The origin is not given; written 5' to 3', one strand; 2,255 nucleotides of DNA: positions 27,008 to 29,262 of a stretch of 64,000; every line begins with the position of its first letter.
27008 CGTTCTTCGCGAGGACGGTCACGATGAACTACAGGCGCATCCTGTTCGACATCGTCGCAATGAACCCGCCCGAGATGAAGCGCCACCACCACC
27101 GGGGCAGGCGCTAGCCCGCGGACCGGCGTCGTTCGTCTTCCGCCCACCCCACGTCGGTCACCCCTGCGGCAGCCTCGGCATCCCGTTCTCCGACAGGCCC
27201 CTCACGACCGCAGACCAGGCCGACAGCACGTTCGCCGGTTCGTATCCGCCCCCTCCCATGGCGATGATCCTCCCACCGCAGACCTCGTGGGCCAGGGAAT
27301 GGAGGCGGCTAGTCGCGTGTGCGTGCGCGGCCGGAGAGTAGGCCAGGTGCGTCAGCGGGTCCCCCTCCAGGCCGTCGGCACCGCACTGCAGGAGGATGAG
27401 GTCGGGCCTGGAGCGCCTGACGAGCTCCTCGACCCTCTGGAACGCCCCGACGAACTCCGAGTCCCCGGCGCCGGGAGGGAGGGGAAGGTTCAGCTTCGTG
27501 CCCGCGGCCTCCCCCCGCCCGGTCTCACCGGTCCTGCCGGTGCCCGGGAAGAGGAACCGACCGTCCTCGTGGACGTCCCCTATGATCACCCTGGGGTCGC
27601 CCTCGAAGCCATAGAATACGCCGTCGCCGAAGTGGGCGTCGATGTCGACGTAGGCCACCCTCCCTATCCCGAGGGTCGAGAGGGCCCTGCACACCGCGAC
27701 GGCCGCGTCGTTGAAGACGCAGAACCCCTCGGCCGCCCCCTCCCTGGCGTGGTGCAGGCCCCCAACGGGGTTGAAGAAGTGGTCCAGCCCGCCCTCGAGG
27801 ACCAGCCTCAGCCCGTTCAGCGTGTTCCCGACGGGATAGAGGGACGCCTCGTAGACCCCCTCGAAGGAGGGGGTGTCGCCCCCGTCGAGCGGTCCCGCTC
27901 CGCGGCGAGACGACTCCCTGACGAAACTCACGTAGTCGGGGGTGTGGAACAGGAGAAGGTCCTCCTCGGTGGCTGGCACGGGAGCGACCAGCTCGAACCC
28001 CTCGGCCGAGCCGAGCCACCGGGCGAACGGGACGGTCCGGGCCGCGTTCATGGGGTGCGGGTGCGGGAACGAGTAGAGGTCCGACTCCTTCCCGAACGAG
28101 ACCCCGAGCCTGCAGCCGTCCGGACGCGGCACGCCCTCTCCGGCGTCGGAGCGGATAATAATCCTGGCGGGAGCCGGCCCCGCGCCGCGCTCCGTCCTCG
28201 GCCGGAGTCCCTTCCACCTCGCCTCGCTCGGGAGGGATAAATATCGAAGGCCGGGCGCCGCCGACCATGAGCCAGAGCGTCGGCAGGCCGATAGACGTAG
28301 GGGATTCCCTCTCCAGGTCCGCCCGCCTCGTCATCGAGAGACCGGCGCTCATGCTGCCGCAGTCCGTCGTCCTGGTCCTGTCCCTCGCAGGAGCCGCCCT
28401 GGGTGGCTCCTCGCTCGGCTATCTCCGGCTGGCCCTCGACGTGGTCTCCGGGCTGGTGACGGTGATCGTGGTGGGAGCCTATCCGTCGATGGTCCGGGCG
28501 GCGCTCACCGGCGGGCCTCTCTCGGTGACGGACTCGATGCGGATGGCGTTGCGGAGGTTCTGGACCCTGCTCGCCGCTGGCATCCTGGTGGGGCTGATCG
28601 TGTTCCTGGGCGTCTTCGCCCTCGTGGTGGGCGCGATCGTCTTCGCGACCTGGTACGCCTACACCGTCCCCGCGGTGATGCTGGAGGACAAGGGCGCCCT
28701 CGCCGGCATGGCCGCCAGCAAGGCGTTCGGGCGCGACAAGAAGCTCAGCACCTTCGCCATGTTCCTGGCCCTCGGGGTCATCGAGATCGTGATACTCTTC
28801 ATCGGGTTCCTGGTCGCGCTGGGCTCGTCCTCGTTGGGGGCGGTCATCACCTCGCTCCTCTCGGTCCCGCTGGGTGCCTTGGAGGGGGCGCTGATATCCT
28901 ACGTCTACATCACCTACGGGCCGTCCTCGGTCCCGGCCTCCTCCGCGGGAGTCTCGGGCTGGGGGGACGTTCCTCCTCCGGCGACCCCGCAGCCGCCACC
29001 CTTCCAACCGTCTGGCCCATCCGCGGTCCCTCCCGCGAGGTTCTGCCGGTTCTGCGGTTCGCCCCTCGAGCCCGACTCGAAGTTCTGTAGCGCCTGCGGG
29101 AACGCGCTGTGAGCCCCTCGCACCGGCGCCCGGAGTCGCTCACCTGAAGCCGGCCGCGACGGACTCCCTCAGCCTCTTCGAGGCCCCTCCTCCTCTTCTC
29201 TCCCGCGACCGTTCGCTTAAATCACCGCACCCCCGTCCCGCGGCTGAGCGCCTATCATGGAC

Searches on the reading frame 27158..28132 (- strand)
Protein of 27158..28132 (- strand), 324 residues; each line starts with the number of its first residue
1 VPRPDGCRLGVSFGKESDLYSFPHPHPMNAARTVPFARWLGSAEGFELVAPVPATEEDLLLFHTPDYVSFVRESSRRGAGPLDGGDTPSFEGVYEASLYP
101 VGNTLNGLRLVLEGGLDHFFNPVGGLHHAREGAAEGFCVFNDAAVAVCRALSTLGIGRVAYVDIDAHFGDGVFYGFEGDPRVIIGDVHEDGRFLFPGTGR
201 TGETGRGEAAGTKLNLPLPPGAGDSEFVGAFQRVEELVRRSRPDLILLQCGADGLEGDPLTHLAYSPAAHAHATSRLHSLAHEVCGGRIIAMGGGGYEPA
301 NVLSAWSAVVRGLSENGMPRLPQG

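Call 3: search_protein_families(library=pfam, proteins=[window:27158-28132:-], max_evalue=0.01)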
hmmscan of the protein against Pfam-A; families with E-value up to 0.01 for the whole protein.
window:27158-28132:- (324 aa): 1 family
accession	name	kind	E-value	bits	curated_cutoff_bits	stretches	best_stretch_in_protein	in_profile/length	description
PF00850.24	Hist_deacetyl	-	4.6e-74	249.9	27.9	1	26-312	1-297/298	Histone deacetylase domain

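Call 33: search_protein_families(library=padloc, proteins=[window:27158-28132:-], max_evalue=0.01)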
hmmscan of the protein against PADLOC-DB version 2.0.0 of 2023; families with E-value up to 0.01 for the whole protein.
window:27158-28132:- (324 aa): 0 families

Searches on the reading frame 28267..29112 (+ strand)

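Call 3: search_protein_families(library=pfam, proteins=[window:28267-29112:+], max_evalue=0.01)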
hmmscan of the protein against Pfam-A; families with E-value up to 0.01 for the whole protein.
window:28267-29112:+ (281 aa): 4 families
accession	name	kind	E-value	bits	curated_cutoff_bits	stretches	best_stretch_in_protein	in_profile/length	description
PF13240.11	Zn_Ribbon_1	-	1.4e-06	28.3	25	1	259-281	1-23/23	zinc-ribbon domain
PF12773.13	DZR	-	0.00063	20.3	27.3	1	260-281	1-22/45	Double zinc ribbon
PF13248.11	Zn_ribbon_3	-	0.0014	18.4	27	1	263-279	8-24/26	zinc-ribbon domain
PF14803.11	Zn_ribbon_Nudix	-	0.0042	17.4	25.6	0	258-268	1-11/34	Nudix N-terminal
